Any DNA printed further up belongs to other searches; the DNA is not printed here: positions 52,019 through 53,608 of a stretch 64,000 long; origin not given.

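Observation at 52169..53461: Orphan 430-aa P-loop NTPase with a Gly-rich insert and no effector: candidate undescribed single-gene system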

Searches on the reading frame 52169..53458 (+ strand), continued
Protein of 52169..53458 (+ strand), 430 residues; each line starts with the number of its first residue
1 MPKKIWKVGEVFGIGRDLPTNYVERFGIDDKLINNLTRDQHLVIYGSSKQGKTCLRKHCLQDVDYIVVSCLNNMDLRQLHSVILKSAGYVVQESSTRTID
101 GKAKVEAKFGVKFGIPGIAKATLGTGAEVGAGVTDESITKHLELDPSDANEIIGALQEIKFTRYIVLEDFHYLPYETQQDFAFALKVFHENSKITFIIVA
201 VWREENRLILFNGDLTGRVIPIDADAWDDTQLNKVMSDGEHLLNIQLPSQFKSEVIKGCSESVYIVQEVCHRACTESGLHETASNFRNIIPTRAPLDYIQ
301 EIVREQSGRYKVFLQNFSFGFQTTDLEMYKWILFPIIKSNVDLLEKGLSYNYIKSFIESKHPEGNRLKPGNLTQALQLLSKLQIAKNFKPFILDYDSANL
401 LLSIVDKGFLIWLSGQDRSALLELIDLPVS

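Call 42: search_protein_families(library=pfam, alignment_id=A2, max_evalue=0.00001)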
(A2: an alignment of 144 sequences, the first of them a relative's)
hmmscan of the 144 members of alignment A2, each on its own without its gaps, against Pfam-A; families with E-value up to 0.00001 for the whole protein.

A. member 1, L002:9115-9741:- (208 aa): 0 families

B. families by the number of members that match (of 144 scanned): 129 families (the first 25 are shown)
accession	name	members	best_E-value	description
PF02867.20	Ribonuc_red_lgC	3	1.6e-137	Ribonucleotide reductase, barrel domain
PF13386.12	DsbD_2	3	7.3e-48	Cytochrome C biogenesis protein transmembrane region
PF00271.37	Helicase_C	3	1.4e-25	Helicase conserved C-terminal domain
PF13649.12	Methyltransf_25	3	1.1e-21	Methyltransferase domain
PF08471.15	Ribonuc_red_2_N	3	7.8e-20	Class II vitamin B12-dependent ribonucleotide reductase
PF04851.21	ResIII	3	7.1e-13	Type III restriction enzyme, res subunit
PF01794.25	Ferric_reduct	3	3.2e-11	Ferric reductase like transmembrane component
PF12637.14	TSCPD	3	4.9e-11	TSCPD domain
PF00270.35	DEAD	3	1.1e-08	DEAD/DEAH box helicase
PF00069.31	Pkinase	2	1.1e-42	Protein kinase domain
PF10137.14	CAP12-PCTIR_TIR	2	2e-39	CAP12/Pycsar effector protein, TIR domain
PF00239.26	Resolvase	2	7.9e-39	Resolvase, N terminal domain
PF04389.22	Peptidase_M28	2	1.1e-33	Peptidase family M28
PF01135.25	PCMT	2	1.7e-32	Protein-L-isoaspartate(D-aspartate) O-methyltransferase (PCMT)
PF06634.17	DUF1156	2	8.9e-32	Protein of unknown function (DUF1156)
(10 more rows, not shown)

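Call 43: search_protein_families(library=padloc, proteins=[L009:6477-9974:+, L009:11278-14040:+, L035:6490-9990:+, L035:11333-14170:+, L077:6990-9935:+, L075:6709-9768:+, L006:11643-14162:-, L078:11470-13704:-, L070:7912-9927:+, L006:7228-9348:-], max_evalue=1e-10)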
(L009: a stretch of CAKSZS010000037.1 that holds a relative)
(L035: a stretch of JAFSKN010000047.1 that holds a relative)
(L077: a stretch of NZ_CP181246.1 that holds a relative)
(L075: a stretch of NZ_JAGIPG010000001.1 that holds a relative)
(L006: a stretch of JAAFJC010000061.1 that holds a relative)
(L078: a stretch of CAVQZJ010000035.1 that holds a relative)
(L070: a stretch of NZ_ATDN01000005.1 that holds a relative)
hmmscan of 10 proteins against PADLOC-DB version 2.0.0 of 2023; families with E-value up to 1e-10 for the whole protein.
L009:6477-9974:+ (1166 aa): 33 families (the best 25 are shown)
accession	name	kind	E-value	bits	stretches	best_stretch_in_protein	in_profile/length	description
PDLC00659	HmaA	-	0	1654.2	1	1-1162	1-1171/1176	SNF2 helicase / DEAD-box helicase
PDLC02620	DrmD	-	2.9e-126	420.8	1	97-702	92-684/1060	DrmD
PDLC02504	BrxHI|BrxHII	-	3.5e-98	327.8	1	74-770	79-750/971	BrxHII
PDLC02500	BrxHI|BrxHII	-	1.8e-96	322.6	1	76-750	62-716/933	BrxHI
PDLC02621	DrmD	-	3.2e-96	321.6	1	119-997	137-1005/1040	DrmD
PDLC02572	DrmA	-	6e-70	234.4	1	125-614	138-640/1043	DrmA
PDLC02632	DrmD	-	6.4e-64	214.6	1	125-612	143-641/662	DrmD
PDLC02623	DrmD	-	3.5e-60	201.8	2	327-643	401-670/1040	DrmD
PDLC02619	DrmD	-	3e-57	192.4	2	93-540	21-454/872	DrmD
PDLC02634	DrmD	-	5.6e-56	187.9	1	101-632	88-619/900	DrmD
PDLC02633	DrmD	-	4.9e-53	178.3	1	118-599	140-631/839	DrmD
PDLC02624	DrmD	-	7.3e-45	151.6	1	143-606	2-476/652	DrmD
PDLC02840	DpdE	-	2.7e-40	136.5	2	98-290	153-322/1091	DpdE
PDLC02843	DpdE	-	3.8e-38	129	2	97-294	151-321/1091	DpdE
PDLC02853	DpdE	-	1.5e-34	117.1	1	78-599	71-601/985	DpdE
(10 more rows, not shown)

L009:11278-14040:+ (921 aa): 6 families
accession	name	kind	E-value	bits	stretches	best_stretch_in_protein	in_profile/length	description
PDLC00660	HmaB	-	0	1204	1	2-917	8-962/967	DNA-adenine methylase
PDLC00661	HmaB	-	0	1164.1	1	2-914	7-966/973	DNA-adenine methylase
PDLC03233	MTase_II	-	6.6e-37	125.4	2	199-750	189-716/731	Type II methyltransferase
PDLC02189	DUF1156_MTase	-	2.3e-28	96.9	1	439-706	470-705/944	-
PDLC03352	MTase_II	-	6.5e-28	95.1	1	369-555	409-599/1023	Type II methyltransferase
PDLC03314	MTase_II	-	3.3e-14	49.9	0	433-683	461-683/944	Type II methyltransferase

L035:6490-9990:+ (1167 aa): 35 families (the best 25 are shown)
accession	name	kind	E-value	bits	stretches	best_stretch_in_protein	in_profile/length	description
PDLC00659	HmaA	-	0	1679.4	1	1-1156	1-1167/1176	SNF2 helicase / DEAD-box helicase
PDLC02620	DrmD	-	6.1e-118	393.3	1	97-702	92-686/1060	DrmD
PDLC02621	DrmD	-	6e-100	333.9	1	125-630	141-667/1040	DrmD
PDLC02500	BrxHI|BrxHII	-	5.2e-99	331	1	74-745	60-713/933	BrxHI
PDLC02504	BrxHI|BrxHII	-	4.7e-95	317.4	1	74-763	79-745/971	BrxHII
PDLC02572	DrmA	-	3.6e-71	238.4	1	125-608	138-636/1043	DrmA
PDLC02632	DrmD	-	3.8e-64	215.3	1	125-610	143-641/662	DrmD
PDLC02633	DrmD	-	7.1e-59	197.6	1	119-597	141-631/839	DrmD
PDLC02623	DrmD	-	1.2e-57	193.4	2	330-642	404-671/1040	DrmD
PDLC02619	DrmD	-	1.8e-55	186.5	2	93-529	21-446/872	DrmD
PDLC02634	DrmD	-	2.5e-50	169.2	1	101-627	88-616/900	DrmD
PDLC02624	DrmD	-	4.4e-47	158.9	1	143-604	2-476/652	DrmD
PDLC02840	DpdE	-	6e-43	145.3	2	98-290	153-322/1091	DpdE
PDLC02843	DpdE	-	1.8e-38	130.1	2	97-291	151-318/1091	DpdE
PDLC02193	PLD_Helicase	-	5.2e-33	112.2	1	430-626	629-830/905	-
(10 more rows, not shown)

L035:11333-14170:+ (946 aa): 6 families
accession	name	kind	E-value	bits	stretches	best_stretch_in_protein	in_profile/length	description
PDLC00660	HmaB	-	0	1155.3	1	3-941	8-965/967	DNA-adenine methylase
PDLC00661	HmaB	-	0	1140.7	1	3-943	7-973/973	DNA-adenine methylase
PDLC03233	MTase_II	-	3.6e-33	113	2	454-771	402-716/731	Type II methyltransferase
PDLC03352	MTase_II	-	6.4e-33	111.6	1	393-576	413-599/1023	Type II methyltransferase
PDLC02189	DUF1156_MTase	-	3.6e-29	99.6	1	458-728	469-706/944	-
PDLC03314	MTase_II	-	3.8e-21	72.9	0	453-703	461-682/944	Type II methyltransferase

L077:6990-9935:+ (982 aa): 0 families

L075:6709-9768:+ (1020 aa): 2 families
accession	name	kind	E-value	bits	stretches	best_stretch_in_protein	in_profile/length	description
PDLC02707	PbeA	-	2.2e-13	47.7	0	601-723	505-622/672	PbeA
PDLC02704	PbeA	-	8.7e-11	39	0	630-722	548-635/682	PbeA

L006:11643-14162:- (839 aa): 0 families

L078:11470-13704:- (744 aa): 0 families

L070:7912-9927:+ (672 aa): 0 families

L006:7228-9348:- (706 aa): 0 families

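Call 50: find_homologous_proteins(query=L082:5878-6912:+, max_evalue=0.001)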
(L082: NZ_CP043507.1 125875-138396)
Query L082:5878-6912:+ (345 aa): 2264 proteins with E <= 0.001 among 5337 candidates; the best 120 are listed.
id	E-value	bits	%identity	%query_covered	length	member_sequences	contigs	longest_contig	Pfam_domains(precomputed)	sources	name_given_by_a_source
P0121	5.0e-222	754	100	100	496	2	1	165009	PF13401.13,PF13676.12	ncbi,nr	ncbi:TIR domain-containing protein [Acetobacter vaccinii]|nr:TIR domain-containing protein [Acetobac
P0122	3.4e-200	682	91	100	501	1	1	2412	PF13401.13,PF13676.12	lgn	-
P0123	3.7e-194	662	87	100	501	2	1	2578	PF13401.13,PF13676.12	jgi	-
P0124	3.8e-175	600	77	100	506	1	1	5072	PF13401.13,PF13676.12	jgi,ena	-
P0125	6.6e-174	596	77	100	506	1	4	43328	PF13401.13,PF13676.12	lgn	-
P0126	2.4e-173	594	79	100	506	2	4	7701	PF13401.13,PF13676.12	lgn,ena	-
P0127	5.5e-173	592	77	100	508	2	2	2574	PF13676.12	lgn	-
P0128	7.4e-171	585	76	100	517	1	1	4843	PF13401.13,PF13676.12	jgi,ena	-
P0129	3.8e-170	583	76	100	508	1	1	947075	PF13401.13,PF13676.12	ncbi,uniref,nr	ncbi:TIR domain-containing protein [Niveispirillum sp. BGYR6]|uniref:TIR domain-containing protein n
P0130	3.1e-169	580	75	100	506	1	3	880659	PF13401.13,PF13676.12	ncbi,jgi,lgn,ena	-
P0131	3.2e-169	580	75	100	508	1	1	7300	PF13401.13,PF13676.12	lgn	-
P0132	5.9e-168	576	74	100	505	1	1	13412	PF13401.13,PF13676.12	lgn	-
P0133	2.5e-167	574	74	100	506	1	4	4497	PF13401.13,PF13676.12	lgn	-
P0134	4.6e-167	573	74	100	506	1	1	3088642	PF13401.13,PF13676.12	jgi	jgi:hypothetical protein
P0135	4.7e-167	573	74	100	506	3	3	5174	PF13401.13,PF13676.12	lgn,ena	-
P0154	4.5e-155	534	70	100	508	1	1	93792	PF13401.13,PF13676.12,PF20720.4,PF13191.13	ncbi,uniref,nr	ncbi:TIR domain-containing protein [Ferirhizobium litorale]|uniref:TIR domain-containing protein n=1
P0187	4.9e-144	497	66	100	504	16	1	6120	PF13401.13,PF13676.12,PF13191.13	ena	-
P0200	2.1e-140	485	64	99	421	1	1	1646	PF13191.13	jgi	jgi:hypothetical protein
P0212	1.9e-137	476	61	100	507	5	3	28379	PF13676.12,PF13191.13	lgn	-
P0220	6.5e-136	471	61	100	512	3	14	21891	PF13401.13,PF13676.12,PF13191.13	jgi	jgi:hypothetical protein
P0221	2.0e-135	469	63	99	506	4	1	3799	PF13401.13,PF13676.12,PF13191.13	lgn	-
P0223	2.2e-135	469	61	99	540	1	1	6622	PF13676.12,PF13191.13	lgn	-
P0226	1.2e-134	467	62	100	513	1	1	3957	PF13676.12,PF13191.13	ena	-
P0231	1.5e-133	463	61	100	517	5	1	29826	PF13401.13,PF13676.12,PF13191.13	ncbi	ncbi:MAG: TIR domain-containing protein [Acidiphilium sp.]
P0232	3.1e-133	462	61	100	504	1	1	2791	PF13401.13,PF13676.12,PF13191.13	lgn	-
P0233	3.2e-133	462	61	100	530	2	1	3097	PF03266.22,PF13401.13,PF13676.12,PF13191.13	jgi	-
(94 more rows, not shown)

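Call 55: list_cluster_members(proteins=[P0001, P0004, P0121])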
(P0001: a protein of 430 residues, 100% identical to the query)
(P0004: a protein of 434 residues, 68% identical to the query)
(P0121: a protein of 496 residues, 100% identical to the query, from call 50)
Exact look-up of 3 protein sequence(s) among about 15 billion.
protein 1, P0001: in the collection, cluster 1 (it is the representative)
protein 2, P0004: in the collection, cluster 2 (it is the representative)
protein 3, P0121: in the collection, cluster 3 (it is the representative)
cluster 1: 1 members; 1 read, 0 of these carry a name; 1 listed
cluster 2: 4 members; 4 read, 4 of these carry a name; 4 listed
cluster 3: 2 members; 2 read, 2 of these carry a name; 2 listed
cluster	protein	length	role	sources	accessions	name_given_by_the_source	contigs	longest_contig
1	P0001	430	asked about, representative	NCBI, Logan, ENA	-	-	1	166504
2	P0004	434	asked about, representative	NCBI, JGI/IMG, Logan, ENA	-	hypothetical protein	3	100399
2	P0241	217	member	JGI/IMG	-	hypothetical protein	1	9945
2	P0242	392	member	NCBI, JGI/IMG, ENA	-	hypothetical protein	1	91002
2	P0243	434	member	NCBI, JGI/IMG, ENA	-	hypothetical protein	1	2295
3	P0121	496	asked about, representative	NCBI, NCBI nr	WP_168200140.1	TIR domain-containing protein [Acetobacter vaccinii]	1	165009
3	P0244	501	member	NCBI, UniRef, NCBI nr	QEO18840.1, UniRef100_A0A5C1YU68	TIR domain-containing protein (plasmid) [Acetobacter vaccinii] | TIR domain-containing protein n=2 Tax=Acetobacter vaccinii TaxID=2592655 ... | TIR domain-containing protein [Acetobacter vaccinii]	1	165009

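Call 56: search_protein_representatives(alignment_id=A1)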
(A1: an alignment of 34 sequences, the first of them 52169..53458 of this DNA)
Query: 34 sequences, 430 profile positions. Proteins with E-value up to 0.001 (for the whole library): 2266; up to 1e-10: 1365; up to 1e-30: 407. The best 150 are listed.
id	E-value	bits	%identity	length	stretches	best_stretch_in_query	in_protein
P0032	1.7e-213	725.5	-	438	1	1-429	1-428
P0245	3.8e-188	642.0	-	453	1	3-428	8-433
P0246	1.3e-173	594.1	-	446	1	4-427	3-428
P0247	6.6e-159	545.7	-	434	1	4-424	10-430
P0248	7.2e-156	535.7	-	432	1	8-428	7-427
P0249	1.0e-155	535.1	-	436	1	3-429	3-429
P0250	1.8e-154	531.1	-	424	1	6-426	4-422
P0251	3.1e-153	527.0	-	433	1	5-424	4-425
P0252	1.7e-152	524.6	-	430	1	4-426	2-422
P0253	2.7e-149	514.0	-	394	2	144-422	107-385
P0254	2.0e-148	511.1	-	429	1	7-429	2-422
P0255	3.8e-147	506.9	-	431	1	3-428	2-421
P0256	6.4e-144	496.3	-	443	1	6-428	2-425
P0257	6.8e-142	489.6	-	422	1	5-428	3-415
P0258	1.0e-141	489.0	-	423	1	7-415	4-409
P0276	2.6e-121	421.8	-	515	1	5-429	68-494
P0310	1.3e-94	333.9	-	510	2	4-297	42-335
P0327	9.7e-85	301.3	-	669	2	138-414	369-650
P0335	1.1e-80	287.9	-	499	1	7-425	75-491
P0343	1.4e-78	281.0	-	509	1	9-424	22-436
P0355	4.2e-75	269.5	-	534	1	8-417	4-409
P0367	7.1e-72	258.9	-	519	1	5-428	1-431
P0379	7.1e-69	249.0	-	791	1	7-421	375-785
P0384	2.2e-67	244.1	-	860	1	8-425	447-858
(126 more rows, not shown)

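Call 57: search_protein_families(library=pfam, proteins=[P0379, P0384, P0327, P0355, P0367, P0343, P0276, P0335, P0310], max_evalue=0.001)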
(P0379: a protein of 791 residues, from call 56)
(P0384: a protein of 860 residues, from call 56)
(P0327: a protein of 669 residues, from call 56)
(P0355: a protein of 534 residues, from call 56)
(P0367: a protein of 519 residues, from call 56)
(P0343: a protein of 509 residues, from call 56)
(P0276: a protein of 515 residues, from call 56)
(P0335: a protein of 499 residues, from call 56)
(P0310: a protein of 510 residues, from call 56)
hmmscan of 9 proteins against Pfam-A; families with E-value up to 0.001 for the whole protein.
P0379 (791 aa): 9 families
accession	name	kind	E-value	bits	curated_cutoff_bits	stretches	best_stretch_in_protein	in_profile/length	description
PF20720.3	nSTAND3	-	2.6e-13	50.4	27.2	1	35-147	13-121/155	Novel STAND NTPase 3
PF13401.12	AAA_22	-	2.8e-10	41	27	0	406-566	4-122/130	AAA domain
PF13191.12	AAA_16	-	3.1e-07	31.5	32.6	0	37-125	22-126/167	AAA ATPase domain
PF01637.24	ATPase_2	-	8e-07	29.5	33.2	0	30-110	11-87/225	ATPase domain predominantly from Archaea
PF24883.2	NPHP3_N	-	1.2e-06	29.3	24.8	0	92-137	120-164/164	Nephrocystin 3, N-terminal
PF25199.1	nSTAND_NTPase5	-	1.1e-05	25.8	34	1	21-138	24-134/145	Novel STAND NTPase 5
PF05729.18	NACHT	-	5.2e-05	23.6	26.7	0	42-61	3-22/167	NACHT domain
PF00004.35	AAA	-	0.00019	22.3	21.2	0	43-133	2-103/131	ATPase family associated with various cellular activities (AAA)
PF06745.19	ATPase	-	0.00026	20.9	26.6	0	38-62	18-42/231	KaiC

P0384 (860 aa): 2 families
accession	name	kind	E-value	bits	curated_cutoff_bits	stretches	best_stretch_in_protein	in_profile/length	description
PF20720.3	nSTAND3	-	4.9e-07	30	27.2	1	108-222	16-127/155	Novel STAND NTPase 3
PF13401.12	AAA_22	-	2.1e-05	25.3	27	0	479-628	6-109/130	AAA domain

P0327 (669 aa): 1 family
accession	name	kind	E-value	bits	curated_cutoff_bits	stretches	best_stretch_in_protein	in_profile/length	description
PF12697.13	Abhydrolase_6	-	0.00018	22.7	26.3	1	22-179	1-123/217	Alpha/beta hydrolase family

P0355 (534 aa): 0 families

P0367 (519 aa): 2 families
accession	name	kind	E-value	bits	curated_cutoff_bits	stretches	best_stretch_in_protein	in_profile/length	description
PF25201.1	nSTAND6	-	9.5e-05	22.9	27.7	1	28-93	11-81/148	Novel STAND NTPase 6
PF13401.12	AAA_22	-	9.8e-05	23.1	27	0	35-186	5-110/130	AAA domain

P0343 (509 aa): 2 families
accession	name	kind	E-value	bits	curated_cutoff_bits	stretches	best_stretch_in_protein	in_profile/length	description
PF13401.12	AAA_22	-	1.6e-07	32.1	27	1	51-197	4-123/130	AAA domain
PF20703.3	nSTAND1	-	0.00011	22.4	27.1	1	36-260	17-224/379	Novel STAND NTPase 1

P0276 (515 aa): 1 family
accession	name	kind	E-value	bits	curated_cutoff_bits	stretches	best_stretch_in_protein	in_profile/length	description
PF05621.17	TniB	-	0.00093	19.1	22.4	0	214-292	109-188/189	Bacterial TniB protein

P0335 (499 aa): 1 family
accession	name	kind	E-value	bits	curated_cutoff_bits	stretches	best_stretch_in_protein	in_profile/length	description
PF13401.12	AAA_22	-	0.00046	20.9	27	0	106-266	4-120/130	AAA domain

P0310 (510 aa): 1 family
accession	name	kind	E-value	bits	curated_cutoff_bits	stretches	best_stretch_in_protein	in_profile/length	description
PF13401.12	AAA_22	-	3.8e-08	34.1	27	1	76-238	4-122/130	AAA domain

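Call 62: find_encoding_contigs(protein=P0033, flank=10000, max_places=2)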
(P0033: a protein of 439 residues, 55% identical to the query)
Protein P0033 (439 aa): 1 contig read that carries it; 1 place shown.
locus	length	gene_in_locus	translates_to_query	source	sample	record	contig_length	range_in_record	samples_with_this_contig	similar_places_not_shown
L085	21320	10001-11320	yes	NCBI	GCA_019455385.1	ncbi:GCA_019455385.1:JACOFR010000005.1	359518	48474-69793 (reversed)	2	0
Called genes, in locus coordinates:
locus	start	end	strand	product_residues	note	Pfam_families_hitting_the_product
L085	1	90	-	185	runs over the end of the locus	PF01613:Flavin_Reduct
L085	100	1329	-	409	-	PF02771:Acyl-CoA_dh_N (weak), PF00441:Acyl-CoA_dh_1 (weak), PF08028:Acyl-CoA_dh_2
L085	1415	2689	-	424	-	PF02515:CoA_transf_3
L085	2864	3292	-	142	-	PF00583:Acetyltransf_1, PF13508:Acetyltransf_7 (weak)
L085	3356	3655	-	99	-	-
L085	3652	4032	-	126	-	-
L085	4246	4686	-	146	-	-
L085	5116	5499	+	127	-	-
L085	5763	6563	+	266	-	-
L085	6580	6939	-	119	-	-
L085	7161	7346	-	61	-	PF12244:DUF3606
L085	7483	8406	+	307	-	PF01068:DNA_ligase_A_M, PF09414:RNA_ligase (weak), PF04679:DNA_ligase_A_C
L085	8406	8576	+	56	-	-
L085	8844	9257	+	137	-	-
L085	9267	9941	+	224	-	PF02586:SRAP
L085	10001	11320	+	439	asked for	-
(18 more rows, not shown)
